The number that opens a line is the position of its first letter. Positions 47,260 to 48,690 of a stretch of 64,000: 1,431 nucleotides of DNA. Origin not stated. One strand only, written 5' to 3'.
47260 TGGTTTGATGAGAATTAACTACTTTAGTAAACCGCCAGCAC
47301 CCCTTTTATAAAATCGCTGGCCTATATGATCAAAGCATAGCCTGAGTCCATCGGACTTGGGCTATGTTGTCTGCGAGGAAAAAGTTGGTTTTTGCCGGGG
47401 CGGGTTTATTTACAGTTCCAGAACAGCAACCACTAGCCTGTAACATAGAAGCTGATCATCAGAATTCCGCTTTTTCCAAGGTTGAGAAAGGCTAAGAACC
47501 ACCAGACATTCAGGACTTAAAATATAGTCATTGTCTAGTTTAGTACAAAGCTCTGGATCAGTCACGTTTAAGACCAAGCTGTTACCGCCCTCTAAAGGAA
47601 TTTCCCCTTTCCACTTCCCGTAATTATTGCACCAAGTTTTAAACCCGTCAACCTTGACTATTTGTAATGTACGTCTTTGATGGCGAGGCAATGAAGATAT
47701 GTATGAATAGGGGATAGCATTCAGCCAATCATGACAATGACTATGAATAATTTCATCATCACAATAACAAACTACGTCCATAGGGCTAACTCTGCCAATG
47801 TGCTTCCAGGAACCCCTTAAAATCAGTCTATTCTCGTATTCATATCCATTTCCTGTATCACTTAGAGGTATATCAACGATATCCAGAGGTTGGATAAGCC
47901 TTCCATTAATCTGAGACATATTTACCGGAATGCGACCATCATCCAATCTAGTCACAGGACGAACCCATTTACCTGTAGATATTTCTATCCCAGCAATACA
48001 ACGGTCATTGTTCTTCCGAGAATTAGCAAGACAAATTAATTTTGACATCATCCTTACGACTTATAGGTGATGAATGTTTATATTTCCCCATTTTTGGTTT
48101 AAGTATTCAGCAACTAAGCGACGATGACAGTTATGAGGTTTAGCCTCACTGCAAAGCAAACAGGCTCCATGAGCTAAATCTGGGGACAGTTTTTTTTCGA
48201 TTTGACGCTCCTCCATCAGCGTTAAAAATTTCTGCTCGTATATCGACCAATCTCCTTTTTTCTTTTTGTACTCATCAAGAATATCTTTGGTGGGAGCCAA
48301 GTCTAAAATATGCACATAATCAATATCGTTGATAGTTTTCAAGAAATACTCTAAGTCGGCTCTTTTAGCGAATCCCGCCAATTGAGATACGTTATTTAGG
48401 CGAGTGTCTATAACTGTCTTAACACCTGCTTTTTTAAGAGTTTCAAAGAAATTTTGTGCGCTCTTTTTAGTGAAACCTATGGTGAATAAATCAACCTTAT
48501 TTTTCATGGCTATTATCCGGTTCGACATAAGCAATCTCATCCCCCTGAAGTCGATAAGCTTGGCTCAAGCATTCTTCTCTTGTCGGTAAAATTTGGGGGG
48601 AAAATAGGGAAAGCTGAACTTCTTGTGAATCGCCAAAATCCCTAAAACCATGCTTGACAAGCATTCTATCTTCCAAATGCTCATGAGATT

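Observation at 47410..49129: DUF488 pair plus Cys/His-rich partner in an IS-flanked island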

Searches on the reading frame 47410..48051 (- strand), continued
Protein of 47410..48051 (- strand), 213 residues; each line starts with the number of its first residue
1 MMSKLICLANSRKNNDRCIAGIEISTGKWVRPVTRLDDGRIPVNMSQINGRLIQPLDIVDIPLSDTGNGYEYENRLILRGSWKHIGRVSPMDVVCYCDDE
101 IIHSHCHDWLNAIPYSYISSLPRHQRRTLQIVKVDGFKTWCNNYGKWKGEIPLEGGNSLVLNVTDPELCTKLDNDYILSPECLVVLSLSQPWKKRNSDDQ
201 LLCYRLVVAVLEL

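Call 57: get_annotated_region(hit=H5, flank=5000)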
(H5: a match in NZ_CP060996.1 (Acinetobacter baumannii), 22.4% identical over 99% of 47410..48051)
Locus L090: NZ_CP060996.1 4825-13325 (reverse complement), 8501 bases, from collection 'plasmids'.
description: Acinetobacter baumannii strain CAb-65 plasmid unnamed2, complete sequence
organism: Acinetobacter baumannii (NCBI taxid 470)
taxonomy: Bacteria; Pseudomonadota; Gammaproteobacteria; Moraxellales; Moraxellaceae; Acinetobacter; Acinetobacter baumannii
host: -; source: Homo sapiens,Faecal; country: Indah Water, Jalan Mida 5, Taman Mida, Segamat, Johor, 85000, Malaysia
typing (MOB-suite, as given by PLSDB): mobilizable; replicon rep_cluster_1364; relaxase MOBQ
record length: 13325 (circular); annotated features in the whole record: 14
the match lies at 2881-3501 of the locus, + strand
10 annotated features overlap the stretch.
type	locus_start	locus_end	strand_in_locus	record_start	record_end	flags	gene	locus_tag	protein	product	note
CDS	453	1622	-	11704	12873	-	-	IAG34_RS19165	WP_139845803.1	MobA/MobL family protein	-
CDS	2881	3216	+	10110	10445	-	-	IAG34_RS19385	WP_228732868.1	hypothetical protein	-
CDS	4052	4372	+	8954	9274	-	-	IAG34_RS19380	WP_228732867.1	hypothetical protein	-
CDS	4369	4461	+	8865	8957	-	-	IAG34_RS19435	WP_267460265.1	hypothetical protein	-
CDS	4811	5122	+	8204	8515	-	-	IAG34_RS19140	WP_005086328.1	BrnT family toxin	-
CDS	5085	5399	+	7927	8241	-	-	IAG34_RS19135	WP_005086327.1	BrnA antitoxin family protein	-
CDS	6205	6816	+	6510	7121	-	-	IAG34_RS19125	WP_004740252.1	recombinase family protein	GO:0006310 - DNA recombination [Evidence IEA]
CDS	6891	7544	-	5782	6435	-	-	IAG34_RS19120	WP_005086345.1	hypothetical protein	-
CDS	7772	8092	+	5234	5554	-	-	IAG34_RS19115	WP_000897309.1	type II toxin-antitoxin system RelE/ParE family toxin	-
CDS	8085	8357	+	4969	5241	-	nadS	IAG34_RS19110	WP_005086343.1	NadS family protein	-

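Call 58: get_annotated_region(hit=H4, flank=6000)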
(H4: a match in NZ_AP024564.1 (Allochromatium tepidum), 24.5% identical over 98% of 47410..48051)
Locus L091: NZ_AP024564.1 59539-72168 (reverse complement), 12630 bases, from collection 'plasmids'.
description: Allochromatium tepidum strain NZ plasmid pAt1, complete sequence
organism: Allochromatium tepidum (NCBI taxid 553982)
taxonomy: Bacteria; Pseudomonadota; Gammaproteobacteria; Chromatiales; Chromatiaceae; Allochromatium; Allochromatium tepidum
host: -; source: -; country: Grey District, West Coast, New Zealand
typing (MOB-suite, as given by PLSDB): non-mobilizable
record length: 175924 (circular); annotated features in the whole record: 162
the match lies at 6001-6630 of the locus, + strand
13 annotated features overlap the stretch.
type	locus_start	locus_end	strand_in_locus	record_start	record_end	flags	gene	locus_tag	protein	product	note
CDS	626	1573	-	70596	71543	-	-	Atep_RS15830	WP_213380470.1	IS1595 family transposase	-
CDS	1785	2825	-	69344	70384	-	cas1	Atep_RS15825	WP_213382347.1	CRISPR-associated endonuclease Cas1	GO:0043571 - maintenance of CRISPR repeat elements [Evidence IEA]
CDS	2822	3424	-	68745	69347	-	-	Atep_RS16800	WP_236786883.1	PEGA domain-containing protein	-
CDS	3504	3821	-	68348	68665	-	csx16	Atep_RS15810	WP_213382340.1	CRISPR-associated protein Csx16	GO:0043571 - maintenance of CRISPR repeat elements [Evidence IEA]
CDS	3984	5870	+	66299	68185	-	-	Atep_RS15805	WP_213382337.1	PcfJ domain-containing protein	-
CDS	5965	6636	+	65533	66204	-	-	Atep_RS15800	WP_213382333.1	hypothetical protein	-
CDS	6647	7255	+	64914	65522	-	-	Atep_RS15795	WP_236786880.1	DUF488 domain-containing protein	-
CDS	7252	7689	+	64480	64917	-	-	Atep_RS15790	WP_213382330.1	DUF488 domain-containing protein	-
CDS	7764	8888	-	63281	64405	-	csm6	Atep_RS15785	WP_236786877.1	CRISPR-associated ring nuclease Csm6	GO:0043571 - maintenance of CRISPR repeat elements [Evidence IEA]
CDS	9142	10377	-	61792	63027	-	-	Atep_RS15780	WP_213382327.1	RNA-guided endonuclease TnpB family protein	-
CDS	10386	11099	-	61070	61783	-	-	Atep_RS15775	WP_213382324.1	EcsC family protein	-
CDS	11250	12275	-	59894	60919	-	-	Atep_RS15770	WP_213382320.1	radical SAM/SPASM domain-containing protein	-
CDS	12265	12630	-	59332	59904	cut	-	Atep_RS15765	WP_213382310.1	hypothetical protein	-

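Call 76: search_protein_families(library=pfam, proteins=[L027:1328-3154:-, L027:4718-5989:+, L027:5992-6660:+, L040:5456-7273:-, L040:9299-9700:-, L040:9704-10198:-, L041:5801-7912:-, L041:11031-12140:+, L016:4952-5491:-, L016:6575-7318:+], max_evalue=0.001)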
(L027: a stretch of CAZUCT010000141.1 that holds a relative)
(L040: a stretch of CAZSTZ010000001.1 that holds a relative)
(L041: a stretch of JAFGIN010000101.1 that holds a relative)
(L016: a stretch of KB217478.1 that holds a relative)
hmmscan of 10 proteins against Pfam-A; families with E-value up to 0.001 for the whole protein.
L027:1328-3154:- (608 aa): 15 families
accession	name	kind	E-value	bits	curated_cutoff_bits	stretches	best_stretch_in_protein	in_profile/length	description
PF07719.23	TPR_2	-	1.7e-14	53.1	27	1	523-551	5-33/34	Tetratricopeptide repeat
PF14559.12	TPR_19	-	2.6e-13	50.5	25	1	530-575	2-47/68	Tetratricopeptide repeat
PF13432.12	TPR_16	-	5.7e-13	49.5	32.7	1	525-576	3-53/65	Tetratricopeptide repeat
PF00515.34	TPR_1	-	2.9e-12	46.3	27.8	1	523-551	5-33/34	Tetratricopeptide repeat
PF12770.12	CHAT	-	7.2e-12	45.8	24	1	112-343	15-281/289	CHAT domain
PF13414.12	TPR_11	-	1.5e-11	44.2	26.8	1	528-567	3-42/42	TPR repeat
PF13424.12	TPR_12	-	2.2e-11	44.2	30.1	1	483-549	4-75/77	Tetratricopeptide repeat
PF13181.12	TPR_8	-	4.1e-09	36.3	25.7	0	553-581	1-29/34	Tetratricopeptide repeat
PF13176.12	TPR_7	-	5e-09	36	27.9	0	484-516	1-35/36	Tetratricopeptide repeat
PF13431.12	TPR_17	-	2.2e-06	27.9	24.4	0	542-573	2-33/34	Tetratricopeptide repeat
PF13428.12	TPR_14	-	2.4e-06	28.1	23.5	0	525-562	7-44/44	Tetratricopeptide repeat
PF13371.12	TPR_9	-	3.1e-05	24.4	35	0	530-601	6-72/73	Tetratricopeptide repeat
PF23914.1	TPR_CcmH_CycH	-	0.00016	22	42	0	488-586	56-154/158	Cytochrome c-type biogenesis protein H TPR domain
PF12895.13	ANAPC3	-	0.00022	21.9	27.2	0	530-574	34-77/82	Anaphase-promoting complex, cyclosome, subunit 3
PF13374.12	TPR_10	-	0.00068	20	27.5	0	524-547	7-30/42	Tetratricopeptide repeat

L027:4718-5989:+ (423 aa): 3 families
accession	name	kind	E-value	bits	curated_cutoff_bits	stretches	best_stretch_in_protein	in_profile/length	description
PF13304.12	AAA_21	-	4.2e-43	149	27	1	48-367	2-304/304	AAA domain, putative AbiEii toxin, Type IV TA system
PF13175.12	AAA_15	-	3.1e-07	30.8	32.1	1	48-366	26-374/374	AAA ATPase domain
PF02463.25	SMC_N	-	0.00025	21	40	0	48-66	27-45/220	RecF/RecN/SMC N terminal domain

L027:5992-6660:+ (222 aa): 1 family
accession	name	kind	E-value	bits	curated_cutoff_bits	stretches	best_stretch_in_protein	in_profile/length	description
PF13707.11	RloB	-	6.8e-40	137.8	31.5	1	25-211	1-195/195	RloB-like protein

L040:5456-7273:- (605 aa): 16 families
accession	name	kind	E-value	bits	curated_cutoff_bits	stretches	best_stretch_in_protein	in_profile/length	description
PF07719.23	TPR_2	-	4.8e-17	61.1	27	1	520-548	5-33/34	Tetratricopeptide repeat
PF13414.12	TPR_11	-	1.3e-15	57.2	26.8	2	525-564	3-42/42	TPR repeat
PF00515.34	TPR_1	-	2.1e-14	53.1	27.8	1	519-548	4-33/34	Tetratricopeptide repeat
PF14559.12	TPR_19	-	3.9e-13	49.9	25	1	527-572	2-47/68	Tetratricopeptide repeat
PF12770.12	CHAT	-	2e-12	47.6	24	1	112-343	15-281/289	CHAT domain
PF13424.12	TPR_12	-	5.2e-12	46.2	30.1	1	480-546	4-75/77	Tetratricopeptide repeat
PF13432.12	TPR_16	-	7.9e-12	45.8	32.7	1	522-573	3-53/65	Tetratricopeptide repeat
PF13181.12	TPR_8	-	2.7e-09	36.9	25.7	0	550-578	1-29/34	Tetratricopeptide repeat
PF13428.12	TPR_14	-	9.9e-09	35.5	23.5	0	519-559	4-44/44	Tetratricopeptide repeat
PF13431.12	TPR_17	-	1.2e-06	28.7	24.4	0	539-570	2-33/34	Tetratricopeptide repeat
PF13176.12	TPR_7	-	4.4e-06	26.8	27.9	0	481-513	1-35/36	Tetratricopeptide repeat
PF13174.12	TPR_6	-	2.4e-05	25.1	26.3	0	522-545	6-29/33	Tetratricopeptide repeat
PF23914.1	TPR_CcmH_CycH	-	3.5e-05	24.1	42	0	484-583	55-154/158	Cytochrome c-type biogenesis protein H TPR domain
PF13374.12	TPR_10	-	9.6e-05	22.7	27.5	0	480-502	3-25/42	Tetratricopeptide repeat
PF12895.13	ANAPC3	-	0.00017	22.3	27.2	0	529-576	2-49/82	Anaphase-promoting complex, cyclosome, subunit 3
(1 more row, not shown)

L040:9299-9700:- (133 aa): 1 family
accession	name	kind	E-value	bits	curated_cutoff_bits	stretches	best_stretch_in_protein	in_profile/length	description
PF04255.20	DUF433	-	4.1e-07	30.2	23.6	1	16-60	13-56/56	Protein of unknown function (DUF433)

L040:9704-10198:- (164 aa): 1 family
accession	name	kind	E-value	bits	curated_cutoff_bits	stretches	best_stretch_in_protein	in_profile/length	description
PF02604.26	PhdYeFM_antitox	-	3.1e-07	30.5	29.8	1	25-71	4-50/74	Antitoxin Phd_YefM, type II toxin-antitoxin system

L041:5801-7912:- (703 aa): 4 families
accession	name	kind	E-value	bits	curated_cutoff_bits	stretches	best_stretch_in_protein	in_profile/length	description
PF04015.17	DUF362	-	1.4e-46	159.6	24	1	353-559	1-200/200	Domain of unknown function (DUF362)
PF00800.23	PDT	-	5.4e-38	131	25.2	1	24-203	1-180/181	Prephenate dehydratase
PF01842.31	ACT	-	1.1e-12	47.9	27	1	220-279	6-64/66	ACT domain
PF22629.2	ACT_AHAS_ss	-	0.00049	20.6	27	0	223-255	7-40/67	AHAS small subunit-like ACT domain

L041:11031-12140:+ (369 aa): 4 families
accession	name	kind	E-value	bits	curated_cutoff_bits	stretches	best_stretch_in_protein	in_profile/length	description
PF13421.11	Band_7_1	-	6.6e-92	307.3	24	1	26-234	1-209/211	SPFH domain-Band 7 family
PF14237.11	GYF_2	-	1.2e-17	63.9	25.8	1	307-355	2-50/50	GYF domain 2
PF01145.31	Band_7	-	1.4e-13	51.7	23.6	1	43-230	2-157/176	SPFH domain / Band 7 family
PF02213.21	GYF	-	0.00022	21.3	25.7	1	306-347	2-43/45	GYF domain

L016:4952-5491:- (179 aa): 1 family
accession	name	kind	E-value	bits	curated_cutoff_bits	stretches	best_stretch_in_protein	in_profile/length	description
PF12849.12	PBP_like_2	-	3.6e-07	30.7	27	1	39-149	163-265/267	PBP superfamily domain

L016:6575-7318:+ (247 aa): 0 families

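Call 78: find_related_loci(query=A1, collection=viral_contigs, flank=6000)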
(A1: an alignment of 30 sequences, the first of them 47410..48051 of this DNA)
Query A1 (213 aa) in viral_contigs; peptide patterns used: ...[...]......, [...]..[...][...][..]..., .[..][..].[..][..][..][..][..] (x = any residue, [..] = any of these).
89 stretches matched a pattern; 3 encode a relative of the query (tblastn E <= 1e-3); 3 distinct loci.
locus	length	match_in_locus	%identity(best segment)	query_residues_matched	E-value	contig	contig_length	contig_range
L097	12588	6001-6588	35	1-192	7e-28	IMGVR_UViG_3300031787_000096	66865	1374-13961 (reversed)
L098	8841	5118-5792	28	4-212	2e-12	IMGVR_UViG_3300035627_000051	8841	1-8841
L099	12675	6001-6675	28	4-212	2e-12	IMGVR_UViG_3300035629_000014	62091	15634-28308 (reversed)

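Call 82: search_protein_families(library=phrogs, proteins=[window:47410-48051:-], max_evalue=0.01)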
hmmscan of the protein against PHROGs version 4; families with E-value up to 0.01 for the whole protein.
window:47410-48051:- (213 aa): 0 families

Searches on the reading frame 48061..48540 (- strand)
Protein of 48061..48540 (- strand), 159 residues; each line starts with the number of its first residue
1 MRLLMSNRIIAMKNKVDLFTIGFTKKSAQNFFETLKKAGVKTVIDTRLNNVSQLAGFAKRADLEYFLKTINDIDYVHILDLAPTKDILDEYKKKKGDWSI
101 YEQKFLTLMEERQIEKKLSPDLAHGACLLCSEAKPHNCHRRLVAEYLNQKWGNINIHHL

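Call 3: search_protein_families(library=pfam, proteins=[window:48061-48540:-], max_evalue=0.1)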
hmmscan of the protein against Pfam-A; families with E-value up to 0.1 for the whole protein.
window:48061-48540:- (159 aa): 3 families
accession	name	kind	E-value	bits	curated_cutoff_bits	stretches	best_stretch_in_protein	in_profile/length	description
PF04343.18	DUF488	-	2.5e-25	89.9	22.2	1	28-147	2-121/121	Domain of unknown function DUF488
PF22751.1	DUF488-N3a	-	9.5e-10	39.2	27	1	78-150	39-117/118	Active DUF488-N3 subclade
PF20634.2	IFNGR1_transm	-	0.0094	16.7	27.5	1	65-105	6-42/57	Interferon gamma receptor 1, transmembrane region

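Call 4: search_protein_families(library=padloc, proteins=[window:48061-48540:-], max_evalue=0.1)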
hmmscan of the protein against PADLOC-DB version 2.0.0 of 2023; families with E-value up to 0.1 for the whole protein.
window:48061-48540:- (159 aa): 5 families
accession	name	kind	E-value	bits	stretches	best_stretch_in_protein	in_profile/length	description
PDLC04658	PDC-M45C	-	1.6e-71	236.7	1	17-159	2-144/145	-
PDLC04505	PDC-M19A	-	1e-19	69.1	1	11-158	144-293/294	-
PDLC04657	PDC-M45B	-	2.3e-12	44.9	1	16-158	4-142/204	-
PDLC04504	PDC-M19A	-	4.4e-12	43.9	1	12-149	85-223/234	-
PDLC00717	Effector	-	0.0026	15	1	39-110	233-302/306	4TM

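Call 5: search_protein_families(library=ncbifam, proteins=[window:48061-48540:-], max_evalue=0.1)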
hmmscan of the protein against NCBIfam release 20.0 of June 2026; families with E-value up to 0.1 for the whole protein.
window:48061-48540:- (159 aa): 0 families

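Call 32: search_solved_structures(query=window:48061-48507:-, max_evalue=1)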
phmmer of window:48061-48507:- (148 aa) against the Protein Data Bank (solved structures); distinct sequences matched with E-value up to 1: 4.
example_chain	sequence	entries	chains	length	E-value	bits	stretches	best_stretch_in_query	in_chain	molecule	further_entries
3wyi_A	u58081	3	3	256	0.57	13.5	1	4-79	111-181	Isoprenyl transferase | Undecaprenyl pyrophosphate synthase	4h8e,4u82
7msw_A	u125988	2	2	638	0.74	13.1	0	19-95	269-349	Non-structural protein 2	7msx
1ybi_A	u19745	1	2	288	0.8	13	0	8-81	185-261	non-toxin haemagglutinin HA34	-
4lo0_A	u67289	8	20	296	0.85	12.9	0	8-81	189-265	HA-33 | Hemagglutinin component HA33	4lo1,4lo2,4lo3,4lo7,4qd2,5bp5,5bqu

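Call 82: search_protein_families(library=phrogs, proteins=[window:48061-48507:-], max_evalue=0.01)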
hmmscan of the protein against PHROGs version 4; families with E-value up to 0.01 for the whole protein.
window:48061-48507:- (148 aa): 2 families
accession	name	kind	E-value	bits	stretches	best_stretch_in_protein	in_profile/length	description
phrog_14939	-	unknown function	1.5e-12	48.4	1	2-135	162-296/313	-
phrog_2450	-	unknown function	6.3e-12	46.7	1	65-141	71-154/346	-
